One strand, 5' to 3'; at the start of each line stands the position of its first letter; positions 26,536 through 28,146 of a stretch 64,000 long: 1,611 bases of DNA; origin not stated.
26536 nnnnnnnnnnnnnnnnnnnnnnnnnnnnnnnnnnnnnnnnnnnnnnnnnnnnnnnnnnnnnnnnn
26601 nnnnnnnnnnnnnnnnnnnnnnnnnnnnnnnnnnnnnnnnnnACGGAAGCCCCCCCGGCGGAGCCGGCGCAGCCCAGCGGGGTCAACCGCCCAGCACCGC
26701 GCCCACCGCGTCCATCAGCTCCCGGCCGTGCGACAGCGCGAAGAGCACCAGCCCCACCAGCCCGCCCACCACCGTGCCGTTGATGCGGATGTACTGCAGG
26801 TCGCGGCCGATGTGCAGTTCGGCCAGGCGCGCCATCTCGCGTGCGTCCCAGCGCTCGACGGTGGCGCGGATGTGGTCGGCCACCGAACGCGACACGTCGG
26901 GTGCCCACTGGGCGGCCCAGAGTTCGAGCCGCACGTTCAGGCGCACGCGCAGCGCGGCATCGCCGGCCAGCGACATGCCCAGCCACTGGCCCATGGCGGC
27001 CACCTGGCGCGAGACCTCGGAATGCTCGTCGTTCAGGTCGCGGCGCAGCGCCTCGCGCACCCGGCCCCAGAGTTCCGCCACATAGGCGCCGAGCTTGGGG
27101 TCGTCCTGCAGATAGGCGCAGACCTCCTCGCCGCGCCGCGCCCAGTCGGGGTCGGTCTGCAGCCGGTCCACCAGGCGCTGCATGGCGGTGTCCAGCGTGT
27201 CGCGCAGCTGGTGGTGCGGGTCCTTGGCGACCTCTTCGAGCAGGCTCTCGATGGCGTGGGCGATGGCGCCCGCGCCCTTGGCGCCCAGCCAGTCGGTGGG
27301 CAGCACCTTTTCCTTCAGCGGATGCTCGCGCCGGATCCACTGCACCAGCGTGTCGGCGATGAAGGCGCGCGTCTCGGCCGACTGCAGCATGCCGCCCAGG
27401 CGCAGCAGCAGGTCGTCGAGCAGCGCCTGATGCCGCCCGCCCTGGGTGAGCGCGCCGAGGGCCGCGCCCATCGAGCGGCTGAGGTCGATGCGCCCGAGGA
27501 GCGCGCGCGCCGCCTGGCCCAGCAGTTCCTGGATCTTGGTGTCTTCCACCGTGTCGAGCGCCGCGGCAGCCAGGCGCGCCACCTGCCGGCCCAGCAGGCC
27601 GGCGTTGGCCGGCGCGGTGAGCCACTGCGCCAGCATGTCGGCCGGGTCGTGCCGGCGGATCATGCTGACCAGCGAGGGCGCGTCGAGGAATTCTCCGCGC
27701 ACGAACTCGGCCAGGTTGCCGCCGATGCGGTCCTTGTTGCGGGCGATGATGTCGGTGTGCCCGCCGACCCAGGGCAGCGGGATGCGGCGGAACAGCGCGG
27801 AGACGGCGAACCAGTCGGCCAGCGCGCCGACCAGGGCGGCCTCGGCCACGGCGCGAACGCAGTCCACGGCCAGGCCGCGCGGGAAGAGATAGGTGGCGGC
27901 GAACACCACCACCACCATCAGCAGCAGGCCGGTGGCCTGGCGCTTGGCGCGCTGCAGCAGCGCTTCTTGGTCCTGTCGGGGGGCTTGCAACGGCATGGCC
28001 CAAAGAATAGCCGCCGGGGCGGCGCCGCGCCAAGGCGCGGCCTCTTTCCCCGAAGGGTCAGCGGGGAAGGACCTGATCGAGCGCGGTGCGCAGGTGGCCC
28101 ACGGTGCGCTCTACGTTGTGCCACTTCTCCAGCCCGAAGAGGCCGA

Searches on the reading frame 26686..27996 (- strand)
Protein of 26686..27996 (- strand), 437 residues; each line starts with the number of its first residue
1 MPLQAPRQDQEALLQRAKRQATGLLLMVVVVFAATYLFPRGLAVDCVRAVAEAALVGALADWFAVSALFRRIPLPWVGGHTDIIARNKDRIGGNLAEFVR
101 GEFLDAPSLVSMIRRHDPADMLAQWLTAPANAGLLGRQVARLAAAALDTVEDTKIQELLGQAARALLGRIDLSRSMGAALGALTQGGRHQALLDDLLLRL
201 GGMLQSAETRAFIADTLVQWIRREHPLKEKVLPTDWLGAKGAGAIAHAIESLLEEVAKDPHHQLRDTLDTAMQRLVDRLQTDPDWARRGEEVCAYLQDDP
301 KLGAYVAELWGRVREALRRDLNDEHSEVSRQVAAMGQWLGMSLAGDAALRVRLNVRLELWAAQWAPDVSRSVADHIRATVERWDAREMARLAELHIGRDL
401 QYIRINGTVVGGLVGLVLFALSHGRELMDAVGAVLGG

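Call 87: search_protein_families(library=pfam, proteins=[window:26686-27996:-], max_evalue=0.00001)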
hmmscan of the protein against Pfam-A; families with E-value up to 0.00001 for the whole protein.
window:26686-27996:- (437 aa): 1 family
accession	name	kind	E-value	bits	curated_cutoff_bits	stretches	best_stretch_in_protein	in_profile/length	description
PF04286.17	DUF445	-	1.4e-102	344.8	33.8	1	51-423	1-366/368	Protein of unknown function (DUF445)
